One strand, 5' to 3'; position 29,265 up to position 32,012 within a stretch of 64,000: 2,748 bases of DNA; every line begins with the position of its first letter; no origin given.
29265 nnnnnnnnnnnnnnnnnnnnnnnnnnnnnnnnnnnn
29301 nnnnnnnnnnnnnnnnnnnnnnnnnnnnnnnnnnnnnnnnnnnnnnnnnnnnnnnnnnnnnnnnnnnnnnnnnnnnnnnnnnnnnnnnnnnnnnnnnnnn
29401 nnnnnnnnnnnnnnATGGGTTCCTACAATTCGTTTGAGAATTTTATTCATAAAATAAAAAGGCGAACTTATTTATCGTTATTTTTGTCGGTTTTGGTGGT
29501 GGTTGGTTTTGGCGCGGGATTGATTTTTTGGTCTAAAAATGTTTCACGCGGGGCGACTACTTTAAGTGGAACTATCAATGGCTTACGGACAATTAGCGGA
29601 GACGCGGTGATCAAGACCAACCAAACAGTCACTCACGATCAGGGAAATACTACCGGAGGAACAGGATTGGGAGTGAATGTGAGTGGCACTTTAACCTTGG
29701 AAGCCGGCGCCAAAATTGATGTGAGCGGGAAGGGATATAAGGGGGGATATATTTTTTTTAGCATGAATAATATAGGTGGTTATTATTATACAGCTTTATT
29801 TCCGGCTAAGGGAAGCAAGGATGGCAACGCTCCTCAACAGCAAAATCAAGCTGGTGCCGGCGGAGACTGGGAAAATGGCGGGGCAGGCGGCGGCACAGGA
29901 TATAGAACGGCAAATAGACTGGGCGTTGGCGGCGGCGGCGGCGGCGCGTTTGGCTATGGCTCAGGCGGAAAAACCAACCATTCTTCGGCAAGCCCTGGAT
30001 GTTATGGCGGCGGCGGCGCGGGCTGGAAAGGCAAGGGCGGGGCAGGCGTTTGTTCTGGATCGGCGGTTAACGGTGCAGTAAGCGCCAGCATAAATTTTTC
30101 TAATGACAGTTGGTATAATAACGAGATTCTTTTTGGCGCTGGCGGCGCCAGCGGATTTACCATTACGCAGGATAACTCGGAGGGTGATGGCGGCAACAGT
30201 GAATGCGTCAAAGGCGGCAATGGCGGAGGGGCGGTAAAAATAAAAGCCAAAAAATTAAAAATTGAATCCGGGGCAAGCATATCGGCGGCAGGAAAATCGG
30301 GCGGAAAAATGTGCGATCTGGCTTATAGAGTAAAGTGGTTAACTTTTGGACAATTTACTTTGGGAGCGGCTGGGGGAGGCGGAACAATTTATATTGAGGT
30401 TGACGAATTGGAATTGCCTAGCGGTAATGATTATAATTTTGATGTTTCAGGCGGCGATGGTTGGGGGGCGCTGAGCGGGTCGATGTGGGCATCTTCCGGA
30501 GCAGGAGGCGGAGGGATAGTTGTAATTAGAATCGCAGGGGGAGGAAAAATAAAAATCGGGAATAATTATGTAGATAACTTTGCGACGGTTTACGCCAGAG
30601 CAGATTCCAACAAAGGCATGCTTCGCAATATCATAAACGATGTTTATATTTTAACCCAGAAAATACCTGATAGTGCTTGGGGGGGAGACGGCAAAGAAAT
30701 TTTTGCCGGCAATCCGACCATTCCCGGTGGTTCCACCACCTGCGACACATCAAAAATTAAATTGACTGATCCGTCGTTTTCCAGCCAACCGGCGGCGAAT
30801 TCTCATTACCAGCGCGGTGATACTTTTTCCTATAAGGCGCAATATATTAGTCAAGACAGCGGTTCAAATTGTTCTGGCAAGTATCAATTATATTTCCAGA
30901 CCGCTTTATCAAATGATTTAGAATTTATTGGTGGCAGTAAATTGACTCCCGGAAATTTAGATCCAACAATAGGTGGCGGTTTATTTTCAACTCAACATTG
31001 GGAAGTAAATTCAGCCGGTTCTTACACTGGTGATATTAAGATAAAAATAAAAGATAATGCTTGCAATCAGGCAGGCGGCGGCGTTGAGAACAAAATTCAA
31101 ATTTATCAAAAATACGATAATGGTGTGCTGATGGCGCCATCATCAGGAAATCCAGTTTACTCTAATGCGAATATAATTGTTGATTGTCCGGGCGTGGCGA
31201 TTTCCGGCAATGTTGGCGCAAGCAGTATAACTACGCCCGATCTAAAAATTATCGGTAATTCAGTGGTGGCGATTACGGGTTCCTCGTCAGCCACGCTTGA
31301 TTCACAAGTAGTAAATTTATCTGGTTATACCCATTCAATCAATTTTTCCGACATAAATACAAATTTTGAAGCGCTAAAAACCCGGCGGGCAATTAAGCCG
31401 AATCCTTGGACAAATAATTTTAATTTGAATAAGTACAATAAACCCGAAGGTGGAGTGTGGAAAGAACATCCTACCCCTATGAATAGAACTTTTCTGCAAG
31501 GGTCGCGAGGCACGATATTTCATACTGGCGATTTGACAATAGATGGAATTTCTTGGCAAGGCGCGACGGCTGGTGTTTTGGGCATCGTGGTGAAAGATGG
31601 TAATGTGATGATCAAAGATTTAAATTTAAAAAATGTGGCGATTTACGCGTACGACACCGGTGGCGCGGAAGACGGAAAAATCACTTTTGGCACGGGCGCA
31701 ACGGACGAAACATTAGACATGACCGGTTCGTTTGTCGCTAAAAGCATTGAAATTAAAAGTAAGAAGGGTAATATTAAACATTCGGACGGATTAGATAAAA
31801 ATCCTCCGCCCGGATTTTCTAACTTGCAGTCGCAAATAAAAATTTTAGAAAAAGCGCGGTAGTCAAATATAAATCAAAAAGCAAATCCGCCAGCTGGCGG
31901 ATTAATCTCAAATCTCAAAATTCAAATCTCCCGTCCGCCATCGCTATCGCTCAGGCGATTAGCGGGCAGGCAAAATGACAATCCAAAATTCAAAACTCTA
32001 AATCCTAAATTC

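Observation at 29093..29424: Tandem MITE copies directly upstream of the 815-aa glycine-rich surface protein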

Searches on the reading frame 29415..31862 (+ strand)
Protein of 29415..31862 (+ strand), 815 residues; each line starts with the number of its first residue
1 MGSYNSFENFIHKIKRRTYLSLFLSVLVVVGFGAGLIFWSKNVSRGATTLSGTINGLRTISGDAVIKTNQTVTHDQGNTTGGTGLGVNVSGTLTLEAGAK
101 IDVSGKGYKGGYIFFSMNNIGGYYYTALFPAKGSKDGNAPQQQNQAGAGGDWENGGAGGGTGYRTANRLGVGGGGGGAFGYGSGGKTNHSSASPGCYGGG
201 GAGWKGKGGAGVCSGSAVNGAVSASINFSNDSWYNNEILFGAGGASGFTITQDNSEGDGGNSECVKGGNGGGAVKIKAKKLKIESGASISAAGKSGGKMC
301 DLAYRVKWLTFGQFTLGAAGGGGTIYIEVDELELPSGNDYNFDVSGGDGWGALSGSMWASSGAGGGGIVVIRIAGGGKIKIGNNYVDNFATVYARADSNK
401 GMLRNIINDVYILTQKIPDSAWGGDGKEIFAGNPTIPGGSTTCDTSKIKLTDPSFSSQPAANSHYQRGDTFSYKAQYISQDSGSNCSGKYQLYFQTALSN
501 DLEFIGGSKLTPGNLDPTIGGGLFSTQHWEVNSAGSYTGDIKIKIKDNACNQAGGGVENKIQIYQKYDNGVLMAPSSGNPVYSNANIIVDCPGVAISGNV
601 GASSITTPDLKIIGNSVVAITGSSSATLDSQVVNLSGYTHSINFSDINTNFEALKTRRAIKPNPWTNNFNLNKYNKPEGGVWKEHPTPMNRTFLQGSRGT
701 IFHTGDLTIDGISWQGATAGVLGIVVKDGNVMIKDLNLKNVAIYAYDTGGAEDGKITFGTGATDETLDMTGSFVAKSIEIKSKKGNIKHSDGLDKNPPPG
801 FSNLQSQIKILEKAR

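Call 19: search_protein_families(library=pfam, proteins=[window:29415-31862:+], max_evalue=0.01)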
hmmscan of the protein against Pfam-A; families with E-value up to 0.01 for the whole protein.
window:29415-31862:+ (815 aa): 0 families

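Call 37: find_homologous_proteins(query=window:29415-31862:+)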
Query window:29415-31862:+ (815 aa): 3 proteins with E <= 0.001 among 8000 candidates.
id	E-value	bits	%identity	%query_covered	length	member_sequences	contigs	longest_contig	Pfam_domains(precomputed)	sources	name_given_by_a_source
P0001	0.0e+0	1820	100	100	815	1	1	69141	-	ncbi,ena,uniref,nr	ncbi:MAG: hypothetical protein CEN89_208 [Candidatus Berkelbacteria bacterium Licking1014_7]|uniref:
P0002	9.4e-138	479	38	99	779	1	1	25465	-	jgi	jgi:hypothetical protein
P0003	3.4e-19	87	29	34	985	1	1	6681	-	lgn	-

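Call 39: find_encoding_contigs(protein=P0002, flank=6000, max_places=4)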
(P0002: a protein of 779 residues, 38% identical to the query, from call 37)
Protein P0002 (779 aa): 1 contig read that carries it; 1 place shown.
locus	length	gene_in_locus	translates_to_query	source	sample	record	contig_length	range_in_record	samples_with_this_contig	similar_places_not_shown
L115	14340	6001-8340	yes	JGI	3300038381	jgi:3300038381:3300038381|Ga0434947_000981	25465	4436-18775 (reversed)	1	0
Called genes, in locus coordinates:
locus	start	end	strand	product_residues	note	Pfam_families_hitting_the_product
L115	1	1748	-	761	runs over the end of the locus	-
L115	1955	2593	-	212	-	PF02163:Peptidase_M50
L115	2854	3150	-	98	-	PF13451:zf_Tbcl, PF23477:zf_Tbcl_2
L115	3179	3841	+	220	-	PF13177:DNA_pol3_delta2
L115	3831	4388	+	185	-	PF25063:ARM_TT21_C (weak), PF13432:TPR_16, PF14559:TPR_19 (weak), PF00515:TPR_1, PF07719:TPR_2, PF13424:TPR_12 (weak), PF14559:TPR_19 (weak), PF00515:TPR_1 (weak), +9 more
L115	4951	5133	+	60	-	PF00471:Ribosomal_L33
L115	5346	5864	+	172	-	-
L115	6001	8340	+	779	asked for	-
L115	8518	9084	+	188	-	PF05137:PilN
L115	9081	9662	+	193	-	-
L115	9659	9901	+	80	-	-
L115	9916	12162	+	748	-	PF05157:MshEN, PF00437:T2SSE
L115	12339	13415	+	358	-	PF00437:T2SSE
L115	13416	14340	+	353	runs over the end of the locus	PF00482:T2SSF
